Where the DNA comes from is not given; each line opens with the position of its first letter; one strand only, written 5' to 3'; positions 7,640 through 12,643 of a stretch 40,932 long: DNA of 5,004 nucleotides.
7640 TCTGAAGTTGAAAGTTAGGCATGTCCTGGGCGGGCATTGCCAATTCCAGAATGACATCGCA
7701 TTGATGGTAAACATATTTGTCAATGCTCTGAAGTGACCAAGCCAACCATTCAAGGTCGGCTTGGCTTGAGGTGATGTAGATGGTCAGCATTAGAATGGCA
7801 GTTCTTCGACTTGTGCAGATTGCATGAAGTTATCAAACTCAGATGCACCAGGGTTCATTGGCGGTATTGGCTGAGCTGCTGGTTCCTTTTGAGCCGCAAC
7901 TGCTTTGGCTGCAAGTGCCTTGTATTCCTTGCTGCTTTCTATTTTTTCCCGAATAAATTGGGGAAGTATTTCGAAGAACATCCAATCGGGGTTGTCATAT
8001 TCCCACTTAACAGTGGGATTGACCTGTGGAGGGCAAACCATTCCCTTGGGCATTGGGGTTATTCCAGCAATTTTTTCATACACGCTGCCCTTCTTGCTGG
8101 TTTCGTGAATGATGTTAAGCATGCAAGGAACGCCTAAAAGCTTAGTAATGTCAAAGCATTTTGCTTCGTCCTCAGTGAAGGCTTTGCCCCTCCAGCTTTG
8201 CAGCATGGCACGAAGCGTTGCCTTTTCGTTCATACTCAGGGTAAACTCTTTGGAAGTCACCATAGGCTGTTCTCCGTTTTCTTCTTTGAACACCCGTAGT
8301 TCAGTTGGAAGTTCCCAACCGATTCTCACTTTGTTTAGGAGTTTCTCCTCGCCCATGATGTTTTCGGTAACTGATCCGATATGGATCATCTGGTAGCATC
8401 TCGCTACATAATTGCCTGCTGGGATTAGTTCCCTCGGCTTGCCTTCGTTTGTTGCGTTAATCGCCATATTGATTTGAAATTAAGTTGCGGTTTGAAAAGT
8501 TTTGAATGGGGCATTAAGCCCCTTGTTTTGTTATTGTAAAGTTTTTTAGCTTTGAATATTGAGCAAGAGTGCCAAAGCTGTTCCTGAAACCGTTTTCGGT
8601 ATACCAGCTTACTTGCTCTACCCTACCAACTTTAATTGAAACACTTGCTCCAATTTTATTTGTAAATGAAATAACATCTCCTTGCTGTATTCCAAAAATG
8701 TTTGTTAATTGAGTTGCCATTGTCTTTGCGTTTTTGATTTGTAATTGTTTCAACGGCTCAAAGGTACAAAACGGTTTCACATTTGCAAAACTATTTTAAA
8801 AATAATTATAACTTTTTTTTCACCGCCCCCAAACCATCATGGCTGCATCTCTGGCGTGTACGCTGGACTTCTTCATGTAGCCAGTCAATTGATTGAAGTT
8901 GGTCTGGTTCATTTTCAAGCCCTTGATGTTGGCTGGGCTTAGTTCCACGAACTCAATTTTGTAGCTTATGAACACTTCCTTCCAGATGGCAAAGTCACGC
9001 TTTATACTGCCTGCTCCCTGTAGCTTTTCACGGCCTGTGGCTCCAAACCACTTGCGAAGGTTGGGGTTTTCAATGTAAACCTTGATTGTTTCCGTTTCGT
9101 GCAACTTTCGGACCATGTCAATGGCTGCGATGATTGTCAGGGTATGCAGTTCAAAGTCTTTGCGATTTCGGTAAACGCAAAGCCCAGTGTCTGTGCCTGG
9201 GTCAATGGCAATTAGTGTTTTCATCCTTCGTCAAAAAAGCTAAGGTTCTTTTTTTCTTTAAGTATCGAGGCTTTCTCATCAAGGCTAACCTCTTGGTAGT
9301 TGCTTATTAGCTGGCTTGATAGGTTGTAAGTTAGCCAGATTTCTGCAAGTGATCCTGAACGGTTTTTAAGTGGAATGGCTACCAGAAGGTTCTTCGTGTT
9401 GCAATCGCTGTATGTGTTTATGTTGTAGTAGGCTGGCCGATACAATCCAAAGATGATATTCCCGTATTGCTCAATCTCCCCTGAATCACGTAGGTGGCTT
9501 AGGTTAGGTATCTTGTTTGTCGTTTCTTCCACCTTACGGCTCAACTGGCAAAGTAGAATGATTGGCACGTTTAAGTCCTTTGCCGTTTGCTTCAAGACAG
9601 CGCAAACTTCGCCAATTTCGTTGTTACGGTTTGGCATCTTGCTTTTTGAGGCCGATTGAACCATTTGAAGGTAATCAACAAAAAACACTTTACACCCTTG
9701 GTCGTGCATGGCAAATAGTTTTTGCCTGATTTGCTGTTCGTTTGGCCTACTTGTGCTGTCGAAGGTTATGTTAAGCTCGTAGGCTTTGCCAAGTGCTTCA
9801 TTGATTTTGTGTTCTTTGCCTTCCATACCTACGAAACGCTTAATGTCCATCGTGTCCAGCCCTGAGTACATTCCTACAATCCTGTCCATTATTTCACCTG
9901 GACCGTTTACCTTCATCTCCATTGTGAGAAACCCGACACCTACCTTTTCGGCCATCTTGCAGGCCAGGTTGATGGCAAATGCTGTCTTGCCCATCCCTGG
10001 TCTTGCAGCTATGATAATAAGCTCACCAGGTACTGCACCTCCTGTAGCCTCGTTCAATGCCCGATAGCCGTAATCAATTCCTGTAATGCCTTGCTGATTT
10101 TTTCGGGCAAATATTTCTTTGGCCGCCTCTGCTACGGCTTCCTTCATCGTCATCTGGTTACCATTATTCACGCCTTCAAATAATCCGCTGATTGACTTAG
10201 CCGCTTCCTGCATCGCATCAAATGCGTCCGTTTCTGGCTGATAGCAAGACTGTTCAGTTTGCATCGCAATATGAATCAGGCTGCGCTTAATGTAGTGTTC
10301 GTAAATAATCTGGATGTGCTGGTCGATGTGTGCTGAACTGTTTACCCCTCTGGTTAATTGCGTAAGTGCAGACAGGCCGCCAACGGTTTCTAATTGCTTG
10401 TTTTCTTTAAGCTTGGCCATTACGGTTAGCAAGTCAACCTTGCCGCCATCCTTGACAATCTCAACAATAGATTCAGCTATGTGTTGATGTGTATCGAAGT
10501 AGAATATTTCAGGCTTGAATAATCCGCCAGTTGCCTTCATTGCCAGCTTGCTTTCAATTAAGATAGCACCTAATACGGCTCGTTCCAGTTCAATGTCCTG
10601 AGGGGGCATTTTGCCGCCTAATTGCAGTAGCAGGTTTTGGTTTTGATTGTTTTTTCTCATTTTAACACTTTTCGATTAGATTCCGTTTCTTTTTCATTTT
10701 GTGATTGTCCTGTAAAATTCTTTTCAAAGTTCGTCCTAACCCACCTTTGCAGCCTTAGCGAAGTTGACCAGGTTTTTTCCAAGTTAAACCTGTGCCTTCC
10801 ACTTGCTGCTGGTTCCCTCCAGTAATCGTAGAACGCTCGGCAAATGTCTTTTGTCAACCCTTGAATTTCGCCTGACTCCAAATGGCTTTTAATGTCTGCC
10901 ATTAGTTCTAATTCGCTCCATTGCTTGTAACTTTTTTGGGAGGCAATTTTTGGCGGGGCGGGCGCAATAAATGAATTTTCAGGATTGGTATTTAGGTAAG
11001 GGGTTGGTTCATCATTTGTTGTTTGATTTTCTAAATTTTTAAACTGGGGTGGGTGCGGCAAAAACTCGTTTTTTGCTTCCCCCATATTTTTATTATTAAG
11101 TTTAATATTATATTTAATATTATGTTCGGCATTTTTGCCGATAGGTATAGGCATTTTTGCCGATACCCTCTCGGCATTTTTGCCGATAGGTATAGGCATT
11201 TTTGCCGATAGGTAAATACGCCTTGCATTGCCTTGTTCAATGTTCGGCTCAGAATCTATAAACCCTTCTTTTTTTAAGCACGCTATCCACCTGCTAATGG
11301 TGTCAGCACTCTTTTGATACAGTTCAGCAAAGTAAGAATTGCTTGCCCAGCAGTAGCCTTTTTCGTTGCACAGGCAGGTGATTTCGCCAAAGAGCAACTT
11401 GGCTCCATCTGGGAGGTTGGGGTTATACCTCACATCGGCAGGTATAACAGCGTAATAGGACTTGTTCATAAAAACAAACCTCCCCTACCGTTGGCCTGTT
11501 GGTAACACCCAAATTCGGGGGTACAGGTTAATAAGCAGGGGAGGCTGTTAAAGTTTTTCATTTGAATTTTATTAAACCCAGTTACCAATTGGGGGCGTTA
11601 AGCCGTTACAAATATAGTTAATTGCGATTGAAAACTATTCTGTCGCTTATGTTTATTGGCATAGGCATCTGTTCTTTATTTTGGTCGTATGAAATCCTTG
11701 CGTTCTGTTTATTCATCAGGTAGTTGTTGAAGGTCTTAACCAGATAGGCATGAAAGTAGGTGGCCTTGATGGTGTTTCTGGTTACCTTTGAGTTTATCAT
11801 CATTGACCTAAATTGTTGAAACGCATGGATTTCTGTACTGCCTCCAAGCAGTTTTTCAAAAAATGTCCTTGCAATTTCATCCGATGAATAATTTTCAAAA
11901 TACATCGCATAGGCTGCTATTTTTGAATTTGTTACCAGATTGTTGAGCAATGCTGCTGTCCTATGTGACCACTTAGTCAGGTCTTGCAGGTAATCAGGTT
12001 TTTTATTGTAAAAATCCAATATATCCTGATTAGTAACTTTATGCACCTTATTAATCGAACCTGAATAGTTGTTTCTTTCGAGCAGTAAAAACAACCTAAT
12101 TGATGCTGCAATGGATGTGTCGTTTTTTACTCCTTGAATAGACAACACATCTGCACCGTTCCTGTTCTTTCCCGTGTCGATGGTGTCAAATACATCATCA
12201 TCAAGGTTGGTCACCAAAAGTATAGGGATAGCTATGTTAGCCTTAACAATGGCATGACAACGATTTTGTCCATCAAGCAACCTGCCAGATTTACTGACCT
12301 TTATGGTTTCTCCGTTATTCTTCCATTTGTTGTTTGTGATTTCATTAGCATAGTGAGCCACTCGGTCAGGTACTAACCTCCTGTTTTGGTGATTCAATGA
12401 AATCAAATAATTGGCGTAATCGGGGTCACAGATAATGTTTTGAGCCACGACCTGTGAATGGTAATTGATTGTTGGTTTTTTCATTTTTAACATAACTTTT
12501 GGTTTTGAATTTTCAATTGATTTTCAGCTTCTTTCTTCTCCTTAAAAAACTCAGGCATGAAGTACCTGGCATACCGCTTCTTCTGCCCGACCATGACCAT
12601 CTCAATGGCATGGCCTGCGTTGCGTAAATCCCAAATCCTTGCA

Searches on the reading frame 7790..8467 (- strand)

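Call 60: search_protein_families(library=phrogs, proteins=[window:7790-8467:-], max_evalue=0.001)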
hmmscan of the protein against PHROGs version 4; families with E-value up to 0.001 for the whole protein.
window:7790-8467:- (225 aa): 2 families
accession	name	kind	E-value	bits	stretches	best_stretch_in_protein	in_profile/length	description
phrog_862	-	unknown function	2.4e-21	77.8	1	6-200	25-240/276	-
phrog_6599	-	unknown function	9.7e-07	29.8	1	12-161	17-174/245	-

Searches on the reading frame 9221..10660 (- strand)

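Call 60: search_protein_families(library=phrogs, proteins=[window:9221-10660:-], max_evalue=0.001)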
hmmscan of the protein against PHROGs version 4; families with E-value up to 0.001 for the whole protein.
window:9221-10660:- (479 aa): 9 families
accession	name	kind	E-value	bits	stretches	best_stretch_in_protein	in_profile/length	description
phrog_19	-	DNA, RNA and nucleotide metabolism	2.6e-86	291.8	1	16-460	154-586/621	DnaB-like replicative helicase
phrog_243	-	DNA, RNA and nucleotide metabolism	2.9e-37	129.1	1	193-439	18-248/273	DnaB-like replicative helicase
phrog_239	-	DNA, RNA and nucleotide metabolism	1.9e-36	127.3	1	159-460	319-604/801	DNA primase/helicase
phrog_11530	-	unknown function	9.5e-24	85.3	1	320-445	30-148/184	-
phrog_5482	-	unknown function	5.8e-09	36.1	1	184-411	19-251/341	-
phrog_23150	-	unknown function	9.8e-08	32.8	1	24-233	10-215/217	-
phrog_20000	-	unknown function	1.5e-05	26.1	1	11-127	18-131/132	-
phrog_26214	-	unknown function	0.0002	21.1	0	206-241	49-84/420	-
phrog_97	-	other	0.00038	20.8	1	167-245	15-109/506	UvsX-like recombinase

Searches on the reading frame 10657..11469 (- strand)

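Call 60: search_protein_families(library=phrogs, proteins=[window:10657-11469:-], max_evalue=0.001)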
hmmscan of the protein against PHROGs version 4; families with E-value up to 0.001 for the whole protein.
window:10657-11469:- (270 aa): 10 families
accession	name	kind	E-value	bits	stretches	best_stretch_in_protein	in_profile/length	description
phrog_19658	-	DNA, RNA and nucleotide metabolism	4.9e-21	76.5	1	3-88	1-86/283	replication initiation protein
phrog_270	-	DNA, RNA and nucleotide metabolism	2.2e-18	67.8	1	3-141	29-152/383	replication initiation protein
phrog_186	-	DNA, RNA and nucleotide metabolism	1.9e-15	58.3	1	1-168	17-161/308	DnaD-like helicase loader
phrog_428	-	DNA, RNA and nucleotide metabolism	9.7e-15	55.6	1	3-162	87-223/455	replication initiation protein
phrog_2880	-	DNA, RNA and nucleotide metabolism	1.6e-12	48.2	1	3-113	10-106/459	replication initiation protein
phrog_678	-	DNA, RNA and nucleotide metabolism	4.7e-11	43.8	1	23-180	75-210/346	replication initiation O-like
phrog_19415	-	unknown function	3e-09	38.2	1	206-263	160-218/224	-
phrog_345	-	DNA, RNA and nucleotide metabolism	4.5e-06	27.6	1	35-173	61-183/297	replication initiation O-like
phrog_391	-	DNA, RNA and nucleotide metabolism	6.1e-06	27.1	1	35-186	31-186/298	replication initiation O-like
phrog_1032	-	DNA, RNA and nucleotide metabolism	9.3e-05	23.5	1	34-264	30-271/281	replication initiation protein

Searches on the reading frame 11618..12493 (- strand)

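Call 60: search_protein_families(library=phrogs, proteins=[window:11618-12493:-], max_evalue=0.001)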
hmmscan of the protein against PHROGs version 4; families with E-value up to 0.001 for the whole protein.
window:11618-12493:- (291 aa): 1 family
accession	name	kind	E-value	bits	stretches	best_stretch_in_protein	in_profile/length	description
phrog_5931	-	unknown function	2.2e-55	189.2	1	20-280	13-278/282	-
